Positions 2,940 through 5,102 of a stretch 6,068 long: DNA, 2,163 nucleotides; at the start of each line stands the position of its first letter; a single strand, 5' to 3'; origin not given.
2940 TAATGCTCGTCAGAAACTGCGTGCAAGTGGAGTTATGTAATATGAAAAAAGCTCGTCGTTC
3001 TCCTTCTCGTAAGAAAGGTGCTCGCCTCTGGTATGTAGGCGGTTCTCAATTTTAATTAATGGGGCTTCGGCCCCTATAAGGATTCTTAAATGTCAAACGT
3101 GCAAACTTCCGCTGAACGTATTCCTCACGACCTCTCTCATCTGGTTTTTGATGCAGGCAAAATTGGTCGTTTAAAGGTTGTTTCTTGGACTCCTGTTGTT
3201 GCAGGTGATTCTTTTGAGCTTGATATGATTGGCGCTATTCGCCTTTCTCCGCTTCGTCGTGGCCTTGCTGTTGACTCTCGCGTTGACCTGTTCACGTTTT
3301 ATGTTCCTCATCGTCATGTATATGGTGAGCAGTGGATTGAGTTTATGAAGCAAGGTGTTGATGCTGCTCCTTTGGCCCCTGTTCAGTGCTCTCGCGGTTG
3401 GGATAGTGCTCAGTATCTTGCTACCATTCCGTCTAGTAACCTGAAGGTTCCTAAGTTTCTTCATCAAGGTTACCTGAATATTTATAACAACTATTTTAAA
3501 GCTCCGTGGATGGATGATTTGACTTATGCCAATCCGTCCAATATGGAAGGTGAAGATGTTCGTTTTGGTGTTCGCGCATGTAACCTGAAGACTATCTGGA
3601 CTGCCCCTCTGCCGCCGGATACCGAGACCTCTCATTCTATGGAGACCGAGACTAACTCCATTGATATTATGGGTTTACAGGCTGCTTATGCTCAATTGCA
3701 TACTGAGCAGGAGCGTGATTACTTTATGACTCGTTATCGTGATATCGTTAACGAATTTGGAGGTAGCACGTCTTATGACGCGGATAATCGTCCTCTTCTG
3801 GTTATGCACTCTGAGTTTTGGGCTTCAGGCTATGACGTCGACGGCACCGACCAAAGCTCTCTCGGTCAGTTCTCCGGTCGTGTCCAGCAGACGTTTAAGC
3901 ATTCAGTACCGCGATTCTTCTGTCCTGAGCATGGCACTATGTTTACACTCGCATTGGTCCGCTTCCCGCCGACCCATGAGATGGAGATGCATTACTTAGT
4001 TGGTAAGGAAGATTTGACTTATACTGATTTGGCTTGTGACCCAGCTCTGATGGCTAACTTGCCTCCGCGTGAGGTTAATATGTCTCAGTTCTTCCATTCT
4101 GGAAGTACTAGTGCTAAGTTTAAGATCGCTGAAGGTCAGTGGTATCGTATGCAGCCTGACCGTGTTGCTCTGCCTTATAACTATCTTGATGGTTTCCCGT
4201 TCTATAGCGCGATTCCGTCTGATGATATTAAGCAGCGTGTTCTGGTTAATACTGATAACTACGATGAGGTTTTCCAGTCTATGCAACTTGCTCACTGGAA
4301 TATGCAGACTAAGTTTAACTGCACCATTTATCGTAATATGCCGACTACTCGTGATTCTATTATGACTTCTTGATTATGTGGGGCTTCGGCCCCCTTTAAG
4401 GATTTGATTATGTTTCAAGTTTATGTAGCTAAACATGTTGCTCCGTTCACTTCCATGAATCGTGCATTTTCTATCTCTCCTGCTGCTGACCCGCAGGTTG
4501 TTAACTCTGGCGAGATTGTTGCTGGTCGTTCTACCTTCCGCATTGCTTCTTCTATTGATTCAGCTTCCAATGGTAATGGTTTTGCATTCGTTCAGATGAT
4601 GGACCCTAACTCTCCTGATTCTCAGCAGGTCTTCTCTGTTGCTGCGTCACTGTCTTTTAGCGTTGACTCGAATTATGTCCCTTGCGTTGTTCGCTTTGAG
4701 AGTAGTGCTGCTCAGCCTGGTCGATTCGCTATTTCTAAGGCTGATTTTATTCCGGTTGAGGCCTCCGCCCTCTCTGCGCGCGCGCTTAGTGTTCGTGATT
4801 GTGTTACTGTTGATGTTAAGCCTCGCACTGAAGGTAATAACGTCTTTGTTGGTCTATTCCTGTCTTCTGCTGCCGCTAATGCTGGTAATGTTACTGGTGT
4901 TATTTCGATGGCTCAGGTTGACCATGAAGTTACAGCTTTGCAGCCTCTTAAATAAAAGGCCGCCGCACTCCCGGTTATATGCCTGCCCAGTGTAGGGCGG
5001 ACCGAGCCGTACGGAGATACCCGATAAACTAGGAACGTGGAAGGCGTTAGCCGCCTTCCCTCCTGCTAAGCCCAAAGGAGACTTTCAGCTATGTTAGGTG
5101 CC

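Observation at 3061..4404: Duplicated UUCG-tetraloop hairpin plus SD module flanking gene F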

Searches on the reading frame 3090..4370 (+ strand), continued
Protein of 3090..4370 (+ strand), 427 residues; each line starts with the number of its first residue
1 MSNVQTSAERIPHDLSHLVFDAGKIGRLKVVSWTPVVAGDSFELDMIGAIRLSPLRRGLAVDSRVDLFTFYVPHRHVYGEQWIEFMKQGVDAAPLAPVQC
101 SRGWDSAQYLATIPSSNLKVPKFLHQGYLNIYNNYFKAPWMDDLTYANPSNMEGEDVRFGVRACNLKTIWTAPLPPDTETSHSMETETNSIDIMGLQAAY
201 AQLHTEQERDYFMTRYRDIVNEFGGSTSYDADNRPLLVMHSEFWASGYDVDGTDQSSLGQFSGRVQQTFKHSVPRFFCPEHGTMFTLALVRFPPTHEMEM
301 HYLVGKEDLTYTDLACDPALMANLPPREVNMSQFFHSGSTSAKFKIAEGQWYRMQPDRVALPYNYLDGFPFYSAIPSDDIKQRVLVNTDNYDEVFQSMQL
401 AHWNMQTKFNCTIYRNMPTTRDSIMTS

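Call 64: find_encoding_contigs(protein=P0042, flank=2500, max_places=2)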
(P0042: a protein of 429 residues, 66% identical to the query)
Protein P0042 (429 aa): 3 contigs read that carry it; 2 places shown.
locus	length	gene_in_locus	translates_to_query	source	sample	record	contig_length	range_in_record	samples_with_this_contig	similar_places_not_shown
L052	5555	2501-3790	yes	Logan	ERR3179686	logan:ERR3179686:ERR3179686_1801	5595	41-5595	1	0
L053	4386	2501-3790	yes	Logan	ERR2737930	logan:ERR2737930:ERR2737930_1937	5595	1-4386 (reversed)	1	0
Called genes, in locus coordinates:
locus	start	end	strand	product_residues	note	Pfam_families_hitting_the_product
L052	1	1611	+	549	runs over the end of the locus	?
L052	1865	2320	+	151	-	PF02925:gpD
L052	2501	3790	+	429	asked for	PF02305:Phage_F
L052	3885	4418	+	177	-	PF02306:Phage_G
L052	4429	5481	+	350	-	PF04687:Microvir_H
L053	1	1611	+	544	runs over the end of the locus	PF05840:Phage_GPA, PF23343:REP_ORF2-G2P (weak)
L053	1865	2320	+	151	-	PF02925:gpD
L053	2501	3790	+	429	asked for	PF02305:Phage_F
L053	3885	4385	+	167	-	?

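Call 65: find_encoding_contigs(protein=P0104, flank=2500, max_places=2)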
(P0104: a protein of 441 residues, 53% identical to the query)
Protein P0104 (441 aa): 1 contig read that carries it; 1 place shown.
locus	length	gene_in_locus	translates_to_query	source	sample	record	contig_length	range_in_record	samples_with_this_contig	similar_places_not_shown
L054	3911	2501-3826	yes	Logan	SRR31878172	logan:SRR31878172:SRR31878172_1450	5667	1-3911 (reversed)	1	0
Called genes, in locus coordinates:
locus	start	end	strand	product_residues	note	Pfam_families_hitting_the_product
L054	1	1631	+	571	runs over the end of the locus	PF05840:Phage_GPA, PF23343:REP_ORF2-G2P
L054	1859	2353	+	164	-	PF02925:gpD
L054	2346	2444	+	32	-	-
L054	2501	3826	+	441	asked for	PF02305:Phage_F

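Call 66: find_encoding_contigs(protein=P0107, flank=2500, max_places=2)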
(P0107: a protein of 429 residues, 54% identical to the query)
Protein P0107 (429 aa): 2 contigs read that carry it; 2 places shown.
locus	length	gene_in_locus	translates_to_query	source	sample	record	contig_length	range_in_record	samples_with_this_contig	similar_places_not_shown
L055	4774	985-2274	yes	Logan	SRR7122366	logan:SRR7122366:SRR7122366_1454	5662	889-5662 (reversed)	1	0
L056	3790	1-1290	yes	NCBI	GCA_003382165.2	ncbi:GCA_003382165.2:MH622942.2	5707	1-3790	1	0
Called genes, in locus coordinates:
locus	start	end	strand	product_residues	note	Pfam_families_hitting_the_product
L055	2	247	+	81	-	?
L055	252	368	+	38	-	-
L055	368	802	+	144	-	PF02925:gpD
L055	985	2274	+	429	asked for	PF02305:Phage_F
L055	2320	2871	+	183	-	-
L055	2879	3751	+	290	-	PF04687:Microvir_H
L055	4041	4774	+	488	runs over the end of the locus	PF05840:Phage_GPA, PF23343:REP_ORF2-G2P (weak)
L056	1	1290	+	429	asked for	PF02305:Phage_F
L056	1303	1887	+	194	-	-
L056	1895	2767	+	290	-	PF04687:Microvir_H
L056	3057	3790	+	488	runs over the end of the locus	PF05840:Phage_GPA, PF23343:REP_ORF2-G2P (weak)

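Call 67: find_encoding_contigs(protein=P0111, flank=2500, max_places=3)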
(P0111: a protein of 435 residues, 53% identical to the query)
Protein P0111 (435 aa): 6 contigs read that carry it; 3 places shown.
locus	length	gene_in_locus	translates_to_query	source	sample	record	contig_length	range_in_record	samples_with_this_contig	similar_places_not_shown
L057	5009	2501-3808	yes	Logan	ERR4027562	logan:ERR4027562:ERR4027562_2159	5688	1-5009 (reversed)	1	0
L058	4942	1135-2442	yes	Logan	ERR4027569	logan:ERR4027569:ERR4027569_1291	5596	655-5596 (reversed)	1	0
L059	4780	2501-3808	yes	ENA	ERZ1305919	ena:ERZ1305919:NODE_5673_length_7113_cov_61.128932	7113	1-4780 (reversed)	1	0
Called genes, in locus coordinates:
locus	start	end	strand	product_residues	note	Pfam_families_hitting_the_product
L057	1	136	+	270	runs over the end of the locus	?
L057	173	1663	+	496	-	PF05840:Phage_GPA, PF23343:REP_ORF2-G2P (weak)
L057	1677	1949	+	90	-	PF12025:Phage_C (faint)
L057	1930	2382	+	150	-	PF02925:gpD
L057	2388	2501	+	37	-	-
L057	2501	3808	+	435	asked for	PF02305:Phage_F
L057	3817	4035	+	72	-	-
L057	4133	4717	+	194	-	-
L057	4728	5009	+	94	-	?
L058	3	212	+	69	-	?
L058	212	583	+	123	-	-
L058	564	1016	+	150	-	PF02925:gpD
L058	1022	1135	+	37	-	-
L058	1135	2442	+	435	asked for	PF02305:Phage_F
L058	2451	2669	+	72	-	-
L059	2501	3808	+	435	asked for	PF02305:Phage_F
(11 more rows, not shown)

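Call 68: find_encoding_contigs(protein=P0008, flank=2500, max_places=3)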
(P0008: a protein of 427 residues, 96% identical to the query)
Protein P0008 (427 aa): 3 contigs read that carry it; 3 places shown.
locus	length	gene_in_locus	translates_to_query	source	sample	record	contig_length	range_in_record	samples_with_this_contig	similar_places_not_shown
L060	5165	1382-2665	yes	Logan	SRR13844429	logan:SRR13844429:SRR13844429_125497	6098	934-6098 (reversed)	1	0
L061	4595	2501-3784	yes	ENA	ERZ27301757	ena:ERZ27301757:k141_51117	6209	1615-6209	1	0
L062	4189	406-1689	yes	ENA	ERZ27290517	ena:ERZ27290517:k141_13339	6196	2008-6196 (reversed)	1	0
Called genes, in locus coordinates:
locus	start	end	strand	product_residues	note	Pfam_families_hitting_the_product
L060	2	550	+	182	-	?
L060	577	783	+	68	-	PF12025:Phage_C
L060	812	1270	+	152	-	PF02925:gpD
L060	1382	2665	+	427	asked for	PF02305:Phage_F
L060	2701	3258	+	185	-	PF02306:Phage_G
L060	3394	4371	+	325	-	PF04687:Microvir_H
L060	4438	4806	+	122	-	-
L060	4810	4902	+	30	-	-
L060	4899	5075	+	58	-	-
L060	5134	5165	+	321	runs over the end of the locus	?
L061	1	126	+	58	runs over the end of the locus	-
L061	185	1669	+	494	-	PF05840:Phage_GPA, PF23343:REP_ORF2-G2P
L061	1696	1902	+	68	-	PF12025:Phage_C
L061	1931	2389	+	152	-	PF02925:gpD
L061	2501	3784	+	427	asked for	PF02305:Phage_F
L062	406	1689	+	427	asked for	PF02305:Phage_F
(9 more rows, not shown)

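Call 69: find_encoding_contigs(protein=P0014, flank=2500, max_places=2)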
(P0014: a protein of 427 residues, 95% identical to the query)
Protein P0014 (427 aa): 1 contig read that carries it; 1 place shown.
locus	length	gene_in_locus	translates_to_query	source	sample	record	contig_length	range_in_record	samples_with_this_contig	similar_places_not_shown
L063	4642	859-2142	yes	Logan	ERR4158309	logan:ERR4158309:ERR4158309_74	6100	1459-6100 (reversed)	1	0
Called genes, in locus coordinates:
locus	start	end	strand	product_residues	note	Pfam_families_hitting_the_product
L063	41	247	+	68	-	PF12025:Phage_C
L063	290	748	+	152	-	PF02925:gpD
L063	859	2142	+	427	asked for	PF02305:Phage_F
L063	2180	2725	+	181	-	PF02306:Phage_G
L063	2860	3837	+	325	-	PF04687:Microvir_H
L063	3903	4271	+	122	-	-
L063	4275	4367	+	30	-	-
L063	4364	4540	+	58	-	-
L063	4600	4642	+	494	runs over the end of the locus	PF05840:Phage_GPA, PF23343:REP_ORF2-G2P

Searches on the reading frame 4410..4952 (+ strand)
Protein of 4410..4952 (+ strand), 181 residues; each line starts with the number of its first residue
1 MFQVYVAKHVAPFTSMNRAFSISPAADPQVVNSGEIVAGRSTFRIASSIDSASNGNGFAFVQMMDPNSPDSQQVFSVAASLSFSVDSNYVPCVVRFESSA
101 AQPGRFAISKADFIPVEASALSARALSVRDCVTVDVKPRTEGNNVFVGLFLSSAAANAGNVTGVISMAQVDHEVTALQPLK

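Call 54: search_dna_similar(query=window:4410-4952:+, collection=phages, mode=protein, max_rows=60, max_evalue=1e-20)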
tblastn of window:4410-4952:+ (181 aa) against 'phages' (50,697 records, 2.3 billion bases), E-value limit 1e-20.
Records with a match: 24; places in all: 24; records where one place covers at least 80% of the query: 24.
Best place of each record, by identity: 95-99% 1; 90-95% 2; 80-90% 12; 60-80% 1; <60% 8.
By first word of the organism name: Escherichia 20; Enterobacteria 3; Microviridae 1.
By host as written in the record: - 19; Escherichia coli 2; Escherichia coli strain K12 2; Escherichia coli MG1655 K12 1.
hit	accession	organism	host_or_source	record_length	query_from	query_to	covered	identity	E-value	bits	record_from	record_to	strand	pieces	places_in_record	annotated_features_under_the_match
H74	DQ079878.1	Enterobacteria phage NC3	-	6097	1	181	100%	98.9%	2e-95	308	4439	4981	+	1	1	G: gpG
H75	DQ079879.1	Escherichia phage NC29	-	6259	1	181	100%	94.5%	8e-91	294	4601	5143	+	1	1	G: gpG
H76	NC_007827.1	Escherichia phage NC29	-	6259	1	181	100%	94.5%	8e-91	294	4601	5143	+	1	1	G: gpG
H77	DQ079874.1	Escherichia phage WA45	-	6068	1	181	100%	89.0%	2e-84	276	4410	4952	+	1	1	G: gpG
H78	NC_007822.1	Escherichia phage WA45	-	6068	1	181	100%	89.0%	2e-84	276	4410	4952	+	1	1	G: gpG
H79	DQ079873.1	Enterobacteria phage WA13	-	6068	1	181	100%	88.4%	7e-84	275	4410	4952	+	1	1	G: gpG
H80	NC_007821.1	Enterobacteria phage WA13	Escherichia coli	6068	1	181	100%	88.4%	7e-84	275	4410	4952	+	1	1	G: major spike protein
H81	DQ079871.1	Escherichia phage ID32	-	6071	1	181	100%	87.3%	1e-82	271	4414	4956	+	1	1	G: gpG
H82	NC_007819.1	Escherichia phage ID32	-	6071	1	181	100%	87.3%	1e-82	271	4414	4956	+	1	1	G: gpG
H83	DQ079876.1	Escherichia phage ID62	-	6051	1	181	100%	87.3%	1e-82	271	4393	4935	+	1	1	G: gpG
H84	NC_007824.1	Escherichia phage ID62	-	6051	1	181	100%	87.3%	1e-82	271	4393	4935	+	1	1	G: gpG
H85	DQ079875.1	Escherichia phage NC28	-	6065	1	181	100%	86.2%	8e-82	268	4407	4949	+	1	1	G: gpG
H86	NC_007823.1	Escherichia phage NC28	-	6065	1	181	100%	86.2%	8e-82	268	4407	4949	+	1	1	G: gpG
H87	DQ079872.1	Escherichia phage NC35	-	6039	1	181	100%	80.1%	7e-76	251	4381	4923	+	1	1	G: gpG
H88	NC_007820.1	Escherichia phage NC35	-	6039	1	181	100%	80.1%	7e-76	251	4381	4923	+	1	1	G: gpG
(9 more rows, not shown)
